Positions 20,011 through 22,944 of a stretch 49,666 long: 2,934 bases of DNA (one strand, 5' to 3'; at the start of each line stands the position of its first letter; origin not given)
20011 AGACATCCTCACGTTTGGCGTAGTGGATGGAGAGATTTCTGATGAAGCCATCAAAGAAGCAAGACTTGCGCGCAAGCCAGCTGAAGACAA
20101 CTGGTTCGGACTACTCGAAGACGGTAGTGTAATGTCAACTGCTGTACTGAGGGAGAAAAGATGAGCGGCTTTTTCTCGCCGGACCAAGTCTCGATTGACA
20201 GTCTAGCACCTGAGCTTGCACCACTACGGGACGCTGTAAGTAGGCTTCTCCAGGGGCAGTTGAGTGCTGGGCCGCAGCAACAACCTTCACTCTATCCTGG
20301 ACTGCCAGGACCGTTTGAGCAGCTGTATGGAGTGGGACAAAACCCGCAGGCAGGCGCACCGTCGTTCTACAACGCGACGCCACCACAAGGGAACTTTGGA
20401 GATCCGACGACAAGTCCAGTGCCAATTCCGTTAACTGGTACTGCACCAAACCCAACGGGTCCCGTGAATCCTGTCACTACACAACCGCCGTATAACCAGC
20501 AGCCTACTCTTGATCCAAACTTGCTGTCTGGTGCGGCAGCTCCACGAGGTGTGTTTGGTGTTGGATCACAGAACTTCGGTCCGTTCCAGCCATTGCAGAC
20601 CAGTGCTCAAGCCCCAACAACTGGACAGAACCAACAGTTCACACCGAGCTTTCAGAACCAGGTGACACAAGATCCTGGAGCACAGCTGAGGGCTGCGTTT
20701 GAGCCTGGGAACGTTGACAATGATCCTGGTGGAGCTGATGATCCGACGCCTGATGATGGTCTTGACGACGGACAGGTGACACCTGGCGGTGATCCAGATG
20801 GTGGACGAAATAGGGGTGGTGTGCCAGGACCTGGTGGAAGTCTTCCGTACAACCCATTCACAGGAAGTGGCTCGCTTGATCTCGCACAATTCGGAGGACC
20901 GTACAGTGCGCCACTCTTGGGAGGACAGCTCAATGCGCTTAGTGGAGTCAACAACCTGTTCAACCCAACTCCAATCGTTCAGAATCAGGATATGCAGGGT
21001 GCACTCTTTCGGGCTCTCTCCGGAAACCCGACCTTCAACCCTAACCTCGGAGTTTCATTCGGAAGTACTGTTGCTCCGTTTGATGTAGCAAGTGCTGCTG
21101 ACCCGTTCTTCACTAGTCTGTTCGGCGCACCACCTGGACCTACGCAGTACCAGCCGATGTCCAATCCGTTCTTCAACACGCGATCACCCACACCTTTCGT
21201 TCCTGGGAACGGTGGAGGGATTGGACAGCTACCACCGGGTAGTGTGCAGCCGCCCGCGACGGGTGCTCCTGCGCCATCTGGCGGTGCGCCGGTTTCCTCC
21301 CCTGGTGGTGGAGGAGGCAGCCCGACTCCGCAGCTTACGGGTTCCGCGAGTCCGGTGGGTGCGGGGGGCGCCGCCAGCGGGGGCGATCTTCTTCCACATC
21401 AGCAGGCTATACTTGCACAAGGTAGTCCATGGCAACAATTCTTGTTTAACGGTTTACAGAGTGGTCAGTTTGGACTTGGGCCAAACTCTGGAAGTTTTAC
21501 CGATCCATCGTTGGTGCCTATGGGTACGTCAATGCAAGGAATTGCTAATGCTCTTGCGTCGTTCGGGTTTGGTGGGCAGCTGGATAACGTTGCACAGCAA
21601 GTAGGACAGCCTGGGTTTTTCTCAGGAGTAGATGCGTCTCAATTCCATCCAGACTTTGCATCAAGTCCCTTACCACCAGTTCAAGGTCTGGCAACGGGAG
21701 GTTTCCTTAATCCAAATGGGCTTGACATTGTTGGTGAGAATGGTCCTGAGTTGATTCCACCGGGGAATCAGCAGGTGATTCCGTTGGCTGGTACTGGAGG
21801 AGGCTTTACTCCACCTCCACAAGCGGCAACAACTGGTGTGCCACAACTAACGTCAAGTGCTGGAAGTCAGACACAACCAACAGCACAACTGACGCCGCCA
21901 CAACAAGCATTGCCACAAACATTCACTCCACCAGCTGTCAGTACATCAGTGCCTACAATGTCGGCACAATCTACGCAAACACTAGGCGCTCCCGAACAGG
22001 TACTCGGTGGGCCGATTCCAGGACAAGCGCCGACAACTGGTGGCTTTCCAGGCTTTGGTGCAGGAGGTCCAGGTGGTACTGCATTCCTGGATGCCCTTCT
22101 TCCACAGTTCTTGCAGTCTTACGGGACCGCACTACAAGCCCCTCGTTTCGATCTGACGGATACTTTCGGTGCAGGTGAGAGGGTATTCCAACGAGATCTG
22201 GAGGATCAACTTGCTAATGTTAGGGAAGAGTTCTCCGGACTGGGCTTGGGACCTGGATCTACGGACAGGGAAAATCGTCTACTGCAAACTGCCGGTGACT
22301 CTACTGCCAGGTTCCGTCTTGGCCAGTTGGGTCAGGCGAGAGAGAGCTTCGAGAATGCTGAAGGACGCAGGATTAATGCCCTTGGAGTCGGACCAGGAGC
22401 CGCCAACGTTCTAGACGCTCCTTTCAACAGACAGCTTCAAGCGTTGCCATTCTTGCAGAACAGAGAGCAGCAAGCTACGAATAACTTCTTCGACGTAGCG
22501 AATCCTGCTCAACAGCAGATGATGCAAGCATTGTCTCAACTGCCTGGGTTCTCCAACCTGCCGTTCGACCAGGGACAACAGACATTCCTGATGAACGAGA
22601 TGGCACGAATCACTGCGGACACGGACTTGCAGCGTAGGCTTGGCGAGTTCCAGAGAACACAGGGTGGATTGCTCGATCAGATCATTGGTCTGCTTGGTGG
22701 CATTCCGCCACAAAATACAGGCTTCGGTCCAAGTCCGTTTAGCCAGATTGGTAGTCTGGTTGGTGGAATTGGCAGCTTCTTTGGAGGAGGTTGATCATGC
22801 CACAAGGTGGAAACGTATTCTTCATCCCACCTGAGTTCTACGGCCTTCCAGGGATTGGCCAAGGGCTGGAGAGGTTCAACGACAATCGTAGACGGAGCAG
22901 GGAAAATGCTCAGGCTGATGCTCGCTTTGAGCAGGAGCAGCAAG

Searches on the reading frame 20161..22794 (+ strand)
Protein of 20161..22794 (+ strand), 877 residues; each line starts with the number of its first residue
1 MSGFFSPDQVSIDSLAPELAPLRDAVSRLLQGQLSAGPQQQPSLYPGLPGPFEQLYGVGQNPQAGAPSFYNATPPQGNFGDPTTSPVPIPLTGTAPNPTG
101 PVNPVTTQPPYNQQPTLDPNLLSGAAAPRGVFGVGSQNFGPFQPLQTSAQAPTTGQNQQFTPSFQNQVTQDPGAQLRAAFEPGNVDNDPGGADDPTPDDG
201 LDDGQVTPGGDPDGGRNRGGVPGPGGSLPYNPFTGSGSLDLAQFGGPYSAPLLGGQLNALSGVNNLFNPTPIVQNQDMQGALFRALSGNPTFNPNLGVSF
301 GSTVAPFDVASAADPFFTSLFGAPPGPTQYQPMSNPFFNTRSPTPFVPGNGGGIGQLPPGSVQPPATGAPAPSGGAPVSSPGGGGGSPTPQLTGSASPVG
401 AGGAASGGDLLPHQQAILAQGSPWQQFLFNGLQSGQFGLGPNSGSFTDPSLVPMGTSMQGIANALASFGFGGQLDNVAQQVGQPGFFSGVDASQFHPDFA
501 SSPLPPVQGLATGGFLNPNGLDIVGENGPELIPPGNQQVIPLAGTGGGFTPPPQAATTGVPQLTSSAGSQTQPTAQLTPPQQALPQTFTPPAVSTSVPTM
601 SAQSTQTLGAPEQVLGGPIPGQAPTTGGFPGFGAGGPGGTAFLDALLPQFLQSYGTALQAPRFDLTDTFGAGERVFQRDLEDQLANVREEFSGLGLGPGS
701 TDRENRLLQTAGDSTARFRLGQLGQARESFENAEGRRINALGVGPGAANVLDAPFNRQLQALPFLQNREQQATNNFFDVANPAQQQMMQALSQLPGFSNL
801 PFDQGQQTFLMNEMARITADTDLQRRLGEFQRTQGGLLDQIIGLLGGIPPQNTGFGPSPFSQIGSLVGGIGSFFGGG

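Call 82: search_protein_families(library=phrogs, proteins=[window:20161-22794:+], max_evalue=0.001)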
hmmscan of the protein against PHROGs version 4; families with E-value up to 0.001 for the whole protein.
window:20161-22794:+ (877 aa): 0 families

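Call 86: search_solved_structures(query=window:20161-22794:+, max_evalue=0.1)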
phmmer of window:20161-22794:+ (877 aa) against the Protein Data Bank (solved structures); distinct sequences matched with E-value up to 0.1: 0.
